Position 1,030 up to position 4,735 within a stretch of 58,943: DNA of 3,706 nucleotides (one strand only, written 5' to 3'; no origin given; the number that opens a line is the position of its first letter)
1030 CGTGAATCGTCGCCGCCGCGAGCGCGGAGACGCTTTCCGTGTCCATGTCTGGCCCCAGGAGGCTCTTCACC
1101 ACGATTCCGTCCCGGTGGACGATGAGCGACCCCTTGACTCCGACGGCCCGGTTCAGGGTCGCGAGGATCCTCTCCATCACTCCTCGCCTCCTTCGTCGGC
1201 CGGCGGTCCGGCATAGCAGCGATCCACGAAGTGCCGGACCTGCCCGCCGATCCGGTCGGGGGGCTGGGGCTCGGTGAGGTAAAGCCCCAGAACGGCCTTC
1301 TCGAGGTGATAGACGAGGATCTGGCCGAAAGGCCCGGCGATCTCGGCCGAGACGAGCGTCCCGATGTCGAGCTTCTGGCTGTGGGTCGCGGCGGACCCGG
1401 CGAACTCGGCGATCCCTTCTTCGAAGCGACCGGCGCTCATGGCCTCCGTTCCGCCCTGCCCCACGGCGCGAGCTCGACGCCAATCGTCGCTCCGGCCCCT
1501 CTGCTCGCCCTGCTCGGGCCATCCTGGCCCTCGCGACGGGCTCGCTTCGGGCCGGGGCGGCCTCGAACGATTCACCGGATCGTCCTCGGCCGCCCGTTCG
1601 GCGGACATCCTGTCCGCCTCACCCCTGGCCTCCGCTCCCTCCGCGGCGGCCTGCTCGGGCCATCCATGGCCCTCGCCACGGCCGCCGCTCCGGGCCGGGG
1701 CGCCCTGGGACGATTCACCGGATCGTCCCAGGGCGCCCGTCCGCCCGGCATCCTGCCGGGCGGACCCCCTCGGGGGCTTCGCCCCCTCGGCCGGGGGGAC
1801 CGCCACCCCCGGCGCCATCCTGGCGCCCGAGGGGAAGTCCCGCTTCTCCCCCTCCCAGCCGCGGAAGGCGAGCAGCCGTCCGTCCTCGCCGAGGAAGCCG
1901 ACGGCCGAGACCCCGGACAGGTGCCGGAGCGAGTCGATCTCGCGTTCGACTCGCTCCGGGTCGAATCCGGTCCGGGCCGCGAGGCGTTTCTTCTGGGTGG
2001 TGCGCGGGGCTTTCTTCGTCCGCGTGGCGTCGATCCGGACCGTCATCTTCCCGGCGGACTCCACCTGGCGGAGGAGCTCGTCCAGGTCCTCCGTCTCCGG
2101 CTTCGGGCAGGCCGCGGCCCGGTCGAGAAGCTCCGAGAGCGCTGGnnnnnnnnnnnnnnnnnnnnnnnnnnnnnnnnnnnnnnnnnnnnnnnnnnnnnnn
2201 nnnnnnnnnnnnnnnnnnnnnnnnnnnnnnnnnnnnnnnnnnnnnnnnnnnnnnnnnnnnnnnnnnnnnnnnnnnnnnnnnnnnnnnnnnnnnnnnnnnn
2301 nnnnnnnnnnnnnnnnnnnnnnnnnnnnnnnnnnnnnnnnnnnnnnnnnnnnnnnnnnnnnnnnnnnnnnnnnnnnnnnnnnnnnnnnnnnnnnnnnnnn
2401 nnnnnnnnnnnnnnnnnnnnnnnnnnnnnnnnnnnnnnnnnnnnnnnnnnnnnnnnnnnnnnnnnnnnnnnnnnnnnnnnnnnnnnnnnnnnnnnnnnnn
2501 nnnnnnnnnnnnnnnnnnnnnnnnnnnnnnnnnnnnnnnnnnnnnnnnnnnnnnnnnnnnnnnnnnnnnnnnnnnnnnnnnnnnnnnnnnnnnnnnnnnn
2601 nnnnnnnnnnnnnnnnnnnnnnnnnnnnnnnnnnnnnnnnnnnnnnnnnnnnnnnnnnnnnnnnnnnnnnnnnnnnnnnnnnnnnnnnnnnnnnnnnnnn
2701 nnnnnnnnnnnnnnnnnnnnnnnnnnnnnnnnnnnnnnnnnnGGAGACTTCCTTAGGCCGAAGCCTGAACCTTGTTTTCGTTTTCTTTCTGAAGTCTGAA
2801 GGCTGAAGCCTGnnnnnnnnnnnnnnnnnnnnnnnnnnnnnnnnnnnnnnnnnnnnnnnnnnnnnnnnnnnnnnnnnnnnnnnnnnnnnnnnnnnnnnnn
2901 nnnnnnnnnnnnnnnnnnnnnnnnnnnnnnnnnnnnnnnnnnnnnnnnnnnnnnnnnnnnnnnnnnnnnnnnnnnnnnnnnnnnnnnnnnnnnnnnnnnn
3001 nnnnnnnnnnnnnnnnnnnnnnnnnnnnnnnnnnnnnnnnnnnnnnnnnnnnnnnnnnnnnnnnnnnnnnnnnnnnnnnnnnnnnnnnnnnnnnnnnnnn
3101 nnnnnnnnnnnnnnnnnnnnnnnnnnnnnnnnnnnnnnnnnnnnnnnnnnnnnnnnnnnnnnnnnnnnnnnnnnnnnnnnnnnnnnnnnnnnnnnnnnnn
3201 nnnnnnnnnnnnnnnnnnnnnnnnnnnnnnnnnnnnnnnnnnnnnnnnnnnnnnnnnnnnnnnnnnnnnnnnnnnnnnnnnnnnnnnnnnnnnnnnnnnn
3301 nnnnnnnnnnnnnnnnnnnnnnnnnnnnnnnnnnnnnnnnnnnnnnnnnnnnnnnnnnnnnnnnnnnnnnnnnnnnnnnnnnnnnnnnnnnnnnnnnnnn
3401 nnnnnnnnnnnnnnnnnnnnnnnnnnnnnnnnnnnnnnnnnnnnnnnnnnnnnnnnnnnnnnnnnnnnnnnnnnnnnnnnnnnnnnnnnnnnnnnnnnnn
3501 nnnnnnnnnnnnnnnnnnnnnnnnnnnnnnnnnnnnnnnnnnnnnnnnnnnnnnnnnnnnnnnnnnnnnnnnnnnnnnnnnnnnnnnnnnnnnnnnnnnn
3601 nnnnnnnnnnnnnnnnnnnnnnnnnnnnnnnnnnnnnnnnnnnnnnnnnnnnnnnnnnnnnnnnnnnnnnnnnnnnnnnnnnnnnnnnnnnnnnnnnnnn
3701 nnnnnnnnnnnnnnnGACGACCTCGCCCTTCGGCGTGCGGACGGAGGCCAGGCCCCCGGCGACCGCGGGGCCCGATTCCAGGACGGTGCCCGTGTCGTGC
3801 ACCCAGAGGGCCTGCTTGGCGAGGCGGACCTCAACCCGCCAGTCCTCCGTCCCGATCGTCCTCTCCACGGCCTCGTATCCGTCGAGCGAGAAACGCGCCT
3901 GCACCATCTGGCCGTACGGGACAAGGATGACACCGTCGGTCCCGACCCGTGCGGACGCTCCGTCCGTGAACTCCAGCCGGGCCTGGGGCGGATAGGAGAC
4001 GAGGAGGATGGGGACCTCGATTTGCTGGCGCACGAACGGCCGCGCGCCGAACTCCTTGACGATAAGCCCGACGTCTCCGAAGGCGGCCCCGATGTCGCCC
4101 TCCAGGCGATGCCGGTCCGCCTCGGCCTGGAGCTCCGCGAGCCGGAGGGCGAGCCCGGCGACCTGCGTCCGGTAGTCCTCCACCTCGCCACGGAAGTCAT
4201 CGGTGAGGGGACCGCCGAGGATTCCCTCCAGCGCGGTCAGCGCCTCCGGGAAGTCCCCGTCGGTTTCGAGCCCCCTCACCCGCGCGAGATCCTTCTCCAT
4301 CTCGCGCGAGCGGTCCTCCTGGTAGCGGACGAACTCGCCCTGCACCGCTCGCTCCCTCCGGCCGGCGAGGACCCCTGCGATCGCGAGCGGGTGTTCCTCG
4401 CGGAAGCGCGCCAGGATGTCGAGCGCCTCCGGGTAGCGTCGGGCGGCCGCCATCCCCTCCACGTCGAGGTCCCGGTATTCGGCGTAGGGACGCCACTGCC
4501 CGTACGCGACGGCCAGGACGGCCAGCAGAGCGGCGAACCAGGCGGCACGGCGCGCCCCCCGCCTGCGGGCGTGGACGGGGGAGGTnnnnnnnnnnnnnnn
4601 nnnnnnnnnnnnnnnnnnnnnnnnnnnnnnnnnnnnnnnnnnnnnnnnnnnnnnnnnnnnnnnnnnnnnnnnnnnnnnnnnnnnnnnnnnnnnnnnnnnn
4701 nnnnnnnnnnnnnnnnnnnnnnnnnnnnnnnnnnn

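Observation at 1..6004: Extended MglA/MglB polarity-GTPase operon with two uncharacterised partners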

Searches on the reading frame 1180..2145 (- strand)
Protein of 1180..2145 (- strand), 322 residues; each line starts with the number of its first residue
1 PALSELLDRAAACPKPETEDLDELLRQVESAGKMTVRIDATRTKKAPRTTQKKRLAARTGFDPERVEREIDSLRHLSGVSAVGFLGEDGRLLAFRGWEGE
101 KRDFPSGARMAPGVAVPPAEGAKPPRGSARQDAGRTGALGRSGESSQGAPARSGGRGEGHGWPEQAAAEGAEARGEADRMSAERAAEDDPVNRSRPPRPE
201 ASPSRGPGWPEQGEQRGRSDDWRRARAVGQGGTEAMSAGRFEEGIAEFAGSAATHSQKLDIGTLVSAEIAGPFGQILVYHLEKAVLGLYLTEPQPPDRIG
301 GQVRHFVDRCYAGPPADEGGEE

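Call 95: predict_structure(alignment_id=A10)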
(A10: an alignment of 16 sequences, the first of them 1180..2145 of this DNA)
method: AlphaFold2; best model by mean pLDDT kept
length: 322 residues; sequences in the alignment: 16
mean_pLDDT: 63.0   pTM: 0.51
mean pLDDT of the five models: 63.0, 61.2, 60.6, 60.0, 59.4
residues with pLDDT >= 90: 46; 70-90: 78; 50-70: 73; < 50: 125
segments of 3 or more residues with pLDDT < 50: 13-19, 27-29, 42-50, 102-116, 119-149, 151-162, 191-197, 199-218, 222-233, 320-322
pLDDT, mean of each block of 10 residues (from residue 1): 58 46 50 58 47 58 92 92 90 76 46 45 42 39 40 39 52 74 66 45 42 48 47 62 85 80 85 87 91 84 91 64 42
secondary structure, 60 per line:
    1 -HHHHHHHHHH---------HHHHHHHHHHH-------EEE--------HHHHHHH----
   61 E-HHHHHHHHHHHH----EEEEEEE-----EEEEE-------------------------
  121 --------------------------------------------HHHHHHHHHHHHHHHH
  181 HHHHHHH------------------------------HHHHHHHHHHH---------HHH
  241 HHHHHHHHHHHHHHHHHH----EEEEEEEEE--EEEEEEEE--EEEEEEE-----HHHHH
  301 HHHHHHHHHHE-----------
elements in order: H2-11 H21-31 E39-41 H50-56 H63-74 E79-85 E91-95 H165-187 H218-228 H238-258 E263-271 E274-281 E284-290 H296-310

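Call 98: fold_search(model_id=the predicted structure, library=pdb)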
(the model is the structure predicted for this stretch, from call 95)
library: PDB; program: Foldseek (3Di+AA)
matches with E <= 10: 726; with E <= 0.001: 0
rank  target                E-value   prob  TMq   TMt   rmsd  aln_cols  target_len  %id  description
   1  7yh1_A                1.8e-02  1.00  0.19  0.47   2.2        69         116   19  Roadblock from Candidatus Prometheoarchaeum syntrophicum strain MK-D1 (released 2023-07-19)
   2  9jue_F                4.1e-02  1.00  0.21  0.54   1.7        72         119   18  Roadblock3 homodimer structure from Candidatus Prometheoarchaeum syntrophicum strain MK-D1 (released 2024-10-16)
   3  9jue_C                5.6e-02  0.99  0.20  0.52   1.7        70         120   18  Roadblock3 homodimer structure from Candidatus Prometheoarchaeum syntrophicum strain MK-D1 (released 2024-10-16)
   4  5x6v_B                6.6e-02  0.97  0.26  0.61  13.5       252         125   10  Crystal structure of human heteroheptameric complex (released 2017-12-06)
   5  9jue_A                7.5e-02  0.99  0.20  0.52   1.7        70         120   18  Roadblock3 homodimer structure from Candidatus Prometheoarchaeum syntrophicum strain MK-D1 (released 2024-10-16)
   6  9jue_E                7.5e-02  0.98  0.20  0.51   2.1        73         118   19  Roadblock3 homodimer structure from Candidatus Prometheoarchaeum syntrophicum strain MK-D1 (released 2024-10-16)
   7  9jue_B                8.9e-02  0.99  0.20  0.52   1.7        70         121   18  Roadblock3 homodimer structure from Candidatus Prometheoarchaeum syntrophicum strain MK-D1 (released 2024-10-16)
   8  1veu_B                1.3e-01  0.99  0.30  0.72  13.2       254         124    7  Crystal structure of the p14/MP1 complex at 2.15 A resolution (released 2004-08-03)
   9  7f8m_B                1.4e-01  0.96  0.20  0.50   2.1        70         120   20  Roadblock from Thorarchaeota SMTZ1-45 (released 2022-07-13)
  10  7f8m_A                1.4e-01  0.93  0.21  0.52   2.8        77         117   19  Roadblock from Thorarchaeota SMTZ1-45 (released 2022-07-13)
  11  5y3a_B                2.0e-01  0.93  0.24  0.64  16.6       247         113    8  Crystal structure of Ragulator complex (p18 49-161) (released 2017-12-27)
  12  5yk3_G                2.1e-01  0.91  0.21  0.51   2.6        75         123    9  human Ragulator complex (released 2019-01-23)
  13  2zl1_B                2.3e-01  0.91  0.19  0.49   2.4        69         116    9  MP1-p14 Scaffolding complex (released 2008-06-24)
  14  6ehr_B                2.4e-01  0.84  0.24  0.56  19.0       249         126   10  The crystal structure of the human LAMTOR-RagA CTD-RagC CTD complex (released 2017-10-04)
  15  6hjm_O                2.7e-01  0.98  0.31  0.76   2.9       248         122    5  Myxococcus xanthus MglB (released 2019-12-04)
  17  6hjm_P                2.9e-01  0.98  0.32  0.71   2.9       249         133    5  Myxococcus xanthus MglB (released 2019-12-04)
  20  6hjm_H                3.1e-01  0.98  0.32  0.78   2.9       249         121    5  Myxococcus xanthus MglB (released 2019-12-04)
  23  6hjm_B                3.2e-01  0.98  0.32  0.75   2.8       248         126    5  Myxococcus xanthus MglB (released 2019-12-04)
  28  6hjm_J                3.6e-01  0.97  0.32  0.76   2.8       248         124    5  Myxococcus xanthus MglB (released 2019-12-04)
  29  6hjm_S                3.6e-01  0.97  0.32  0.74   3.0       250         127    5  Myxococcus xanthus MglB (released 2019-12-04)
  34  6hjm_F                4.4e-01  0.96  0.31  0.74   2.9       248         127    5  Myxococcus xanthus MglB (released 2019-12-04)
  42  6hjm_A                5.8e-01  0.93  0.31  0.73   3.0       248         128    5  Myxococcus xanthus MglB (released 2019-12-04)
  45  6hjm_D                6.2e-01  0.93  0.31  0.77   2.9       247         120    5  Myxococcus xanthus MglB (released 2019-12-04)
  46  6hjm_Q                6.2e-01  0.93  0.31  0.74   2.8       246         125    5  Myxococcus xanthus MglB (released 2019-12-04)
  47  6hjm_R                6.2e-01  0.92  0.31  0.74   3.0       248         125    5  Myxococcus xanthus MglB (released 2019-12-04)
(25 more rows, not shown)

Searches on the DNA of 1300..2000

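Call 38: search_rna_families(source=window, start=1300, end=2000, threshold=evalue, max_evalue=1)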
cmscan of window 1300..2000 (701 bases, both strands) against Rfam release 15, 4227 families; matches with E-value up to 1: 5.
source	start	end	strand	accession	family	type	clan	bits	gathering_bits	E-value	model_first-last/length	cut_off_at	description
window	1699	1737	+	RF03265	mir-1460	Gene; miRNA;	-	20.8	74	0.9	1-91/91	no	mir-1460 microRNA precursor family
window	1919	1969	-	RF03660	mir-4018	Gene; miRNA;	-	20.5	66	0.18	1-54/54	no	mir-4018 microRNA precursor family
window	1919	1969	+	RF03660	mir-4018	Gene; miRNA;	-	20.1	66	0.23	1-54/54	no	mir-4018 microRNA precursor family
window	1698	1740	+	RF03756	mir-4891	Gene; miRNA;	-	17.7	100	0.96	1-88/88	no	mir-4891 microRNA precursor family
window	1322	1337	+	RF02975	DUF3800-XI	Gene; sRNA;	-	15.8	37.8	0.6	6-21/48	no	DUF3800-XI RNA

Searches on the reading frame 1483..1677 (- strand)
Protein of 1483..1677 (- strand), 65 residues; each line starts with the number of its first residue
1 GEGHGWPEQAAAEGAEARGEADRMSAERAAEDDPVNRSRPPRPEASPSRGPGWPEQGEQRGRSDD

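Call 92: search_protein_representatives(protein=window:1483-1677:-)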
Query: 65 residues. Proteins with E-value up to 0.001 (for the whole library): 1; up to 1e-10: 1; up to 1e-30: 0. The best 1 are listed.
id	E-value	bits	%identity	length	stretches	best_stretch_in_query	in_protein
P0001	2.9e-30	119.8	100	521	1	1-65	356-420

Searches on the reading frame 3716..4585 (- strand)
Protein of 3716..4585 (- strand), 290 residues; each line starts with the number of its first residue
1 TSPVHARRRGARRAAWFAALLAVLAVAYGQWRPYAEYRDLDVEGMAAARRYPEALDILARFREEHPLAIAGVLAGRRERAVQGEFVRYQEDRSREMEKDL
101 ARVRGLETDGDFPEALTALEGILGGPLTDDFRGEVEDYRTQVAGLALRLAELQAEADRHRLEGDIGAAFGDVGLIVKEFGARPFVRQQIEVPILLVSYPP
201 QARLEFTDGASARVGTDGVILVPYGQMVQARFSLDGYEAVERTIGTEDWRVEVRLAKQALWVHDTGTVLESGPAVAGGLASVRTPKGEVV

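Call 51: search_protein_families(library=pfam, alignment_id=A7, max_evalue=1)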
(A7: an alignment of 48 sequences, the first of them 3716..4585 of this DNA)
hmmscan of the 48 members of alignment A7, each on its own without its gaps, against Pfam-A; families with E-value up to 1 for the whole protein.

A. member 1, window:3716-4585:- (290 aa): 1 family
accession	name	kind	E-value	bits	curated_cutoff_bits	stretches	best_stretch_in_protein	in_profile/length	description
PF13428.12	TPR_14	-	0.45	11.8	23.5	0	45-69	11-35/44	Tetratricopeptide repeat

B. families by the number of members that match (of 48 scanned): 69 families (the first 25 are shown)
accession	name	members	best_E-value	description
PF08308.17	PEGA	19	3e-08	PEGA domain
PF13174.12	TPR_6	19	1.2e-05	Tetratricopeptide repeat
PF13428.12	TPR_14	16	0.00033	Tetratricopeptide repeat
PF13432.12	TPR_16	8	1.4e-07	Tetratricopeptide repeat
PF07719.23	TPR_2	8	0.0014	Tetratricopeptide repeat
PF13512.12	TPR_18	3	0.00018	Tetratricopeptide repeat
PF14559.12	TPR_19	3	0.002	Tetratricopeptide repeat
PF13525.12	YfiO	3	0.0021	Outer membrane lipoprotein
PF13360.13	PQQ_2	2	2.2e-06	Outer membrane protein assembly factor BamB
PF00529.27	CusB_dom_1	2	0.027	Cation efflux system protein CusB domain 1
PF00515.34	TPR_1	2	0.03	Tetratricopeptide repeat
PF13424.12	TPR_12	2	0.033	Tetratricopeptide repeat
PF13371.12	TPR_9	2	0.19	Tetratricopeptide repeat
PF04418.17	DUF543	2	0.19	Domain of unknown function (DUF543)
PF12448.13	Milton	1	0.0056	Kinesin associated protein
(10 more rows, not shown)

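Call 52: search_solved_structures(query=A7, max_evalue=10)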
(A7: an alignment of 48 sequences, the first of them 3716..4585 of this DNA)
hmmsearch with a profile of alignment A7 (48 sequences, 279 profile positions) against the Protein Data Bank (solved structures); distinct sequences matched with E-value up to 10: 97 (the best 60 are shown).
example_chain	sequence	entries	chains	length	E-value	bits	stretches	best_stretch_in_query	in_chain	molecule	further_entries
3qky_A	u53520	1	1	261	0.0005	22.9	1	19-73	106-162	Outer membrane assembly lipoprotein YfiO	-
8prj_A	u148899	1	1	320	0.00051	22.9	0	253-278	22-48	v31Bagel8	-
6g5s_A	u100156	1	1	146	0.00092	22.1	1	22-54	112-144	Cell division coordinator CpoB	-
2xev_A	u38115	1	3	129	0.0033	20.2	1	24-59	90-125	YBGF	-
5iwa_T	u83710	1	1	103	0.0037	20.1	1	66-144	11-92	30S ribosomal protein S20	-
6fkr_1t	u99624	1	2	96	0.0042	19.9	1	66-144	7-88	30S ribosomal protein S20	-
4jv5_T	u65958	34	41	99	0.0047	19.7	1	66-144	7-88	30S ribosomal protein 20 | 30S ribosomal protein S20 | RIBOSOMAL PROTEIN S20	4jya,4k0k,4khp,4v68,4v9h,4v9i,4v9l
5efr_A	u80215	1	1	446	0.0047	19.7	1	19-86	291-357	BamA-BamD fusion Protein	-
1aep_A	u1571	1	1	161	0.0054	19.5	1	44-157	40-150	APOLIPOPHORIN III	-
1i94_T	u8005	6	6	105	0.0071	19.2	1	66-144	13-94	30S RIBOSOMAL PROTEIN S20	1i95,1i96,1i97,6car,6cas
4zer_1t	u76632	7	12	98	0.0072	19.1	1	66-144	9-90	30S ribosomal protein S20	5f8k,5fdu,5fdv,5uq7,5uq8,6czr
8upa_A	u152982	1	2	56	0.0075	19.1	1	142-185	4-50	De novo designed IL-6 mimetic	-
4gkj_T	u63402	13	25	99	0.0084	18.9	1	66-144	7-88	30S ribosomal protein S20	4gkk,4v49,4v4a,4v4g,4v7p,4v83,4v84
10px_1t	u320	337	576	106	0.0089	18.8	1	66-144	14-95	30S ribosomal protein S20 | Ribosomal protein S20 | 16S Ribosomal protein S20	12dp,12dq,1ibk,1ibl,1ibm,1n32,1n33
2e5l_T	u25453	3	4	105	0.012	18.4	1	66-144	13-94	30S ribosomal protein S20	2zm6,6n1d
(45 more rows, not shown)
